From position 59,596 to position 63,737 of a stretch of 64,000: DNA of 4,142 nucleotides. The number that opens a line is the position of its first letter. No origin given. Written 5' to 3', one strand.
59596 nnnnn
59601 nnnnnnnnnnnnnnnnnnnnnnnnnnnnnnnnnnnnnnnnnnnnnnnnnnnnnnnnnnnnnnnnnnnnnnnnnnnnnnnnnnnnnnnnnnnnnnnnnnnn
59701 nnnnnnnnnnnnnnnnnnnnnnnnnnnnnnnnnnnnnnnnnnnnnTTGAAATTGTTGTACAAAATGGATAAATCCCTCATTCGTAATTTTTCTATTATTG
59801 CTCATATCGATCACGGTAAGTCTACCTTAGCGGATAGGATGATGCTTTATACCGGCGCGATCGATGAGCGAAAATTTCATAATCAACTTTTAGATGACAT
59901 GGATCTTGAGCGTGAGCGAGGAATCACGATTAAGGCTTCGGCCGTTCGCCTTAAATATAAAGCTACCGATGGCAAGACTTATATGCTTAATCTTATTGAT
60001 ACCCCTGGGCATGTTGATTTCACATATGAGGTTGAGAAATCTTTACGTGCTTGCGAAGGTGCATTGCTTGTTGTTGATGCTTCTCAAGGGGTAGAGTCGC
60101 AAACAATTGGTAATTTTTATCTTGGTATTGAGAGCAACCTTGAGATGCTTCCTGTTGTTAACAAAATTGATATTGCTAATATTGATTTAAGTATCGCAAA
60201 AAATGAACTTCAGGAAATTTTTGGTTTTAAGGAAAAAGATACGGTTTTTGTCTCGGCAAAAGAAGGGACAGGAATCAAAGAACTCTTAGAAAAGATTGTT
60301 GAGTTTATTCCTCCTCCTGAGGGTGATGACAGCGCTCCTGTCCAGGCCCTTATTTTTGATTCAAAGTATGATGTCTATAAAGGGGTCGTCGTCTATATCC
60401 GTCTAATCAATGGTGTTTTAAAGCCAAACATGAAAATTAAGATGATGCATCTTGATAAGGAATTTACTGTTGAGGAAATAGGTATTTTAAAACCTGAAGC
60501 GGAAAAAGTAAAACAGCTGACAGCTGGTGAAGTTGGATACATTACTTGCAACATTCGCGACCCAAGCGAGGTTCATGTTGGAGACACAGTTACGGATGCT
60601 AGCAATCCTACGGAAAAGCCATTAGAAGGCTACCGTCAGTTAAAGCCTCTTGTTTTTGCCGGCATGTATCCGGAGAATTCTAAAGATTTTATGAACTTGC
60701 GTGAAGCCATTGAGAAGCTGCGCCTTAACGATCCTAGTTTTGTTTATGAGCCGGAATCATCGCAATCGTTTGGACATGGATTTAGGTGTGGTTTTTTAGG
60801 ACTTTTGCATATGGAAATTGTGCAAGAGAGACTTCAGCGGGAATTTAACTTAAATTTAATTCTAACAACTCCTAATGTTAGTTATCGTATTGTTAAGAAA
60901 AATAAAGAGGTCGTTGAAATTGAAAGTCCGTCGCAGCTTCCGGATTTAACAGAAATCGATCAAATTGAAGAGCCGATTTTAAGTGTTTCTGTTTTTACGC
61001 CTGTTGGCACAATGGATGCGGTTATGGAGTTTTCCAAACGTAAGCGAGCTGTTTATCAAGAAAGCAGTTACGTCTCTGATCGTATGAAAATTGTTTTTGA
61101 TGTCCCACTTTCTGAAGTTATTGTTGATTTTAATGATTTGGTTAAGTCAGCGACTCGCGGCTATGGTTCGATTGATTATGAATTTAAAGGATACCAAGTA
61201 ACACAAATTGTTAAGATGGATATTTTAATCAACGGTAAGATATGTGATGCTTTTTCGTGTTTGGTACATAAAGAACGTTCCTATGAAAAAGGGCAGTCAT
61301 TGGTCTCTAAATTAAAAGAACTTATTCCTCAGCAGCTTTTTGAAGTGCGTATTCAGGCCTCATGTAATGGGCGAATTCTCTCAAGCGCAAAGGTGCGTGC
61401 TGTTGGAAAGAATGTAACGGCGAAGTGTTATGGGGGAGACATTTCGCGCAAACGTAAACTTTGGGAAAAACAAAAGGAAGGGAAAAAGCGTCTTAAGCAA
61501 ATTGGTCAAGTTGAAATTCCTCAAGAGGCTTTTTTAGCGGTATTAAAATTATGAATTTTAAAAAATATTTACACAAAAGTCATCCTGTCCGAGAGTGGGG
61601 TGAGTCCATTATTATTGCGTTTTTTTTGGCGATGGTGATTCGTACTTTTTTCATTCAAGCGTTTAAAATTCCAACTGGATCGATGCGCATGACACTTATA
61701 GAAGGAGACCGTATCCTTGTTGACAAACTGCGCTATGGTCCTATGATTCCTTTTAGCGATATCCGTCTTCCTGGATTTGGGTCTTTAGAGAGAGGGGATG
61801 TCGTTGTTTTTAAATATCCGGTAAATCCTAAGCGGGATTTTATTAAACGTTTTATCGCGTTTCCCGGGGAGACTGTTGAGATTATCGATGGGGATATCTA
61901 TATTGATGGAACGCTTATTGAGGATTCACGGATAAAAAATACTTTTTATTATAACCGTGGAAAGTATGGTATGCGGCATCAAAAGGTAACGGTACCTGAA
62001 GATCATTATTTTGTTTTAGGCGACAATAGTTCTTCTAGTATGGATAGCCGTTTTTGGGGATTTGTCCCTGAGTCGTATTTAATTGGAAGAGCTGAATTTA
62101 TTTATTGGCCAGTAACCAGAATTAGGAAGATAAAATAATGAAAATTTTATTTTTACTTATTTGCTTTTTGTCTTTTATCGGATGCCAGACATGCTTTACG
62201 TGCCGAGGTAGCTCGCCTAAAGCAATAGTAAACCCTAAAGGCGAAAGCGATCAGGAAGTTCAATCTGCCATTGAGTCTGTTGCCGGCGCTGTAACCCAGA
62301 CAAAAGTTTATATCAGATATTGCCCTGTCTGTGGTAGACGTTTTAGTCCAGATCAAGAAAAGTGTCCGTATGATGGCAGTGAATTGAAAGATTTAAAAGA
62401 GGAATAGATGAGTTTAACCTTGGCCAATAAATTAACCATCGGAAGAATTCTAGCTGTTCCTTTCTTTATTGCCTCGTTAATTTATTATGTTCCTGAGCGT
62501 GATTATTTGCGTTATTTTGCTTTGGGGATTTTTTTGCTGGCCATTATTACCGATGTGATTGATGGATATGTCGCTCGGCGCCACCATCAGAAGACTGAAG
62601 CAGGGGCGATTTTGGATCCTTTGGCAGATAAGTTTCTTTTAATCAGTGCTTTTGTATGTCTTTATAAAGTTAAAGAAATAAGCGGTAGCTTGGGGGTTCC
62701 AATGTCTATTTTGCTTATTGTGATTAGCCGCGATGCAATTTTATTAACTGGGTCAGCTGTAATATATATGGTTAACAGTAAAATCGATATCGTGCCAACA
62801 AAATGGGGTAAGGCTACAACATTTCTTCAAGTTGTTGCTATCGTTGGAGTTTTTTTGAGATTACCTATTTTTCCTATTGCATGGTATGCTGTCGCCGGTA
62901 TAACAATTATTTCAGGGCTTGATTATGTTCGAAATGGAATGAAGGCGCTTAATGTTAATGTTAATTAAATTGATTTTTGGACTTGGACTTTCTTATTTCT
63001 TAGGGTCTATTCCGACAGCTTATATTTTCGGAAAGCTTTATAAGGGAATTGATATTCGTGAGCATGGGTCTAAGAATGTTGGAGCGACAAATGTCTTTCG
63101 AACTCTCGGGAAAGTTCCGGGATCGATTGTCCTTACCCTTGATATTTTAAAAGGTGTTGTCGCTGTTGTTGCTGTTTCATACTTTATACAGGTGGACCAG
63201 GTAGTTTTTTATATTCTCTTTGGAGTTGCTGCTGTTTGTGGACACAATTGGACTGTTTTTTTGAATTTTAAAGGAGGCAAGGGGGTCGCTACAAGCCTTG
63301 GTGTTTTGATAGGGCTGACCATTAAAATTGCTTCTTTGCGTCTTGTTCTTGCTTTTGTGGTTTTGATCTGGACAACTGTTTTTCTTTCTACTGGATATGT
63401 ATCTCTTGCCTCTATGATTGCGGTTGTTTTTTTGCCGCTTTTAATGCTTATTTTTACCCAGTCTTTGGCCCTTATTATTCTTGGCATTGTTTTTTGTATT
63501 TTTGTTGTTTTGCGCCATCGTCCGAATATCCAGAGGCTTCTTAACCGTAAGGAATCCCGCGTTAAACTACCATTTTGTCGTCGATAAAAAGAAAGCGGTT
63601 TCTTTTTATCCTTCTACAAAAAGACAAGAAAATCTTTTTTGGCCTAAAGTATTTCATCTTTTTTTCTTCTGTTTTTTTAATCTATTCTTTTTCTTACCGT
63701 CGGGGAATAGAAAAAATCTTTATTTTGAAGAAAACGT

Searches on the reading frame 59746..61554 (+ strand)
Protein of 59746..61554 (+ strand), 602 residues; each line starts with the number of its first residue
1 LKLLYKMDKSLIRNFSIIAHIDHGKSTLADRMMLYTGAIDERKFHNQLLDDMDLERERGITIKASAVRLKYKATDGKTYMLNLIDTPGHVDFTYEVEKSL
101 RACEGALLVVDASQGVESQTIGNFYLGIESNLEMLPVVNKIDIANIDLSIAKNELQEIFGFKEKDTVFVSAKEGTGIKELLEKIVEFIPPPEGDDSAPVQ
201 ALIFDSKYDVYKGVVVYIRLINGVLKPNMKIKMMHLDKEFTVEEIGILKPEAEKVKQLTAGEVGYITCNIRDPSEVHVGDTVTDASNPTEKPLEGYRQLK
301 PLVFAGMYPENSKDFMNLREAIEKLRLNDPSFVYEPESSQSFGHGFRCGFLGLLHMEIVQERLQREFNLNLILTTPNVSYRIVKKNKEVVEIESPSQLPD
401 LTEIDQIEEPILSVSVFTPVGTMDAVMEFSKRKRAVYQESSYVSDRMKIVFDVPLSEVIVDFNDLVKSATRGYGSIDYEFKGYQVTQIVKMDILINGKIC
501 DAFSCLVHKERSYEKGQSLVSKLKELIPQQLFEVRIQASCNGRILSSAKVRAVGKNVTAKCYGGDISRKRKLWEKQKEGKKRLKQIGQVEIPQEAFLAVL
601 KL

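Call 10: search_protein_families(library=pfam, proteins=[window:59746-61554:+], max_evalue=0.001)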
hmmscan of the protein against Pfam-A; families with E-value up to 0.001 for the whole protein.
window:59746-61554:+ (602 aa): 9 families
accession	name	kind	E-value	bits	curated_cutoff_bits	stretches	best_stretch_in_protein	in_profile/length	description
PF00009.33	GTP_EFTU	-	4.1e-54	183.5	26.5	1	12-190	3-188/188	Elongation factor Tu GTP binding domain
PF06421.17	LepA_C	-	1.4e-43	147.8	29.7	1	495-601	1-107/107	GTP-binding protein LepA C-terminus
PF00679.30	EFG_C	-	3.4e-17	62.7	27.9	1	407-492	2-87/89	Elongation factor G C-terminus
PF03144.31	GTP_EFTU_D2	-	2.8e-13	50.5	30.3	1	213-283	1-73/73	Elongation factor Tu domain 2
PF00071.28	Ras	-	3.5e-06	27.1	21.6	1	61-186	31-158/162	Ras family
PF14492.12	EFG_III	-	4.1e-06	27.2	27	1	300-373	3-73/75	Elongation Factor G, domain III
PF22042.2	EF-G_D2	-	1.4e-05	25.6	27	1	198-283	1-82/84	Elongation factor G domain 2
PF16897.10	MMR_HSR1_Xtn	-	0.0002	21.7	35.2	1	132-186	56-102/106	C-terminal region of MMR_HSR1 domain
PF16658.11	RF3_C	-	0.00074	19.8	40.1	0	299-388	7-94/132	Class II release factor RF3, C-terminal domain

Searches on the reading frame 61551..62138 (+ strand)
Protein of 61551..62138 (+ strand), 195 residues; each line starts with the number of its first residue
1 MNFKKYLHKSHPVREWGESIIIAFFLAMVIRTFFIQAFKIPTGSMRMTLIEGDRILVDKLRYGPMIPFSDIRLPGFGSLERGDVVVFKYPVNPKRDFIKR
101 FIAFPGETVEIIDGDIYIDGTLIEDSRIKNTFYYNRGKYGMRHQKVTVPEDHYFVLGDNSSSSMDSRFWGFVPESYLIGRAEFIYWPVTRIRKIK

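Call 10: search_protein_families(library=pfam, proteins=[window:61551-62138:+], max_evalue=0.001)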
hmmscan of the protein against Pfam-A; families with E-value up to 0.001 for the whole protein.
window:61551-62138:+ (195 aa): 1 family
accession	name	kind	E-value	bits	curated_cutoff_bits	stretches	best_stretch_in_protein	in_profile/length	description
PF10502.14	Peptidase_S26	-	2.3e-51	174.6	22.9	1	14-186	2-168/168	Signal peptidase, peptidase S26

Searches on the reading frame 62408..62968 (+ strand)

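Call 59: search_protein_families(library=pfam, proteins=[window:62408-62968:+], max_evalue=1)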
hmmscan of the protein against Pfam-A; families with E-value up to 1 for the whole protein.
window:62408-62968:+ (186 aa): 1 family
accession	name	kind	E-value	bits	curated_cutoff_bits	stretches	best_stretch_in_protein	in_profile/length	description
PF01066.26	CDP-OH_P_transf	-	6e-33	114.8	22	1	4-161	2-146/152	CDP-alcohol phosphatidyltransferase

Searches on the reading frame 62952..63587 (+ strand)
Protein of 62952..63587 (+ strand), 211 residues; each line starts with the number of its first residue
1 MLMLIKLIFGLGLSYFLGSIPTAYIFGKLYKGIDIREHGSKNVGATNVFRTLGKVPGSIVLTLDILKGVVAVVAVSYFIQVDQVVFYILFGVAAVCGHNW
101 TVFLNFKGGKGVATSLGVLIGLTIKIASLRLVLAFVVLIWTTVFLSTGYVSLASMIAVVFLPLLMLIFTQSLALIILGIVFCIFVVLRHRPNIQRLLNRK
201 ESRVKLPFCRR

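Call 59: search_protein_families(library=pfam, proteins=[window:62952-63587:+], max_evalue=1)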
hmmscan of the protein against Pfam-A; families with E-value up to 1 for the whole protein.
window:62952-63587:+ (211 aa): 1 family
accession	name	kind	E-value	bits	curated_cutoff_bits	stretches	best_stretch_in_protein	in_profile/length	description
PF02660.20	G3P_acyltransf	-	2.7e-55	187.4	24.1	1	13-196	1-164/164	Glycerol-3-phosphate acyltransferase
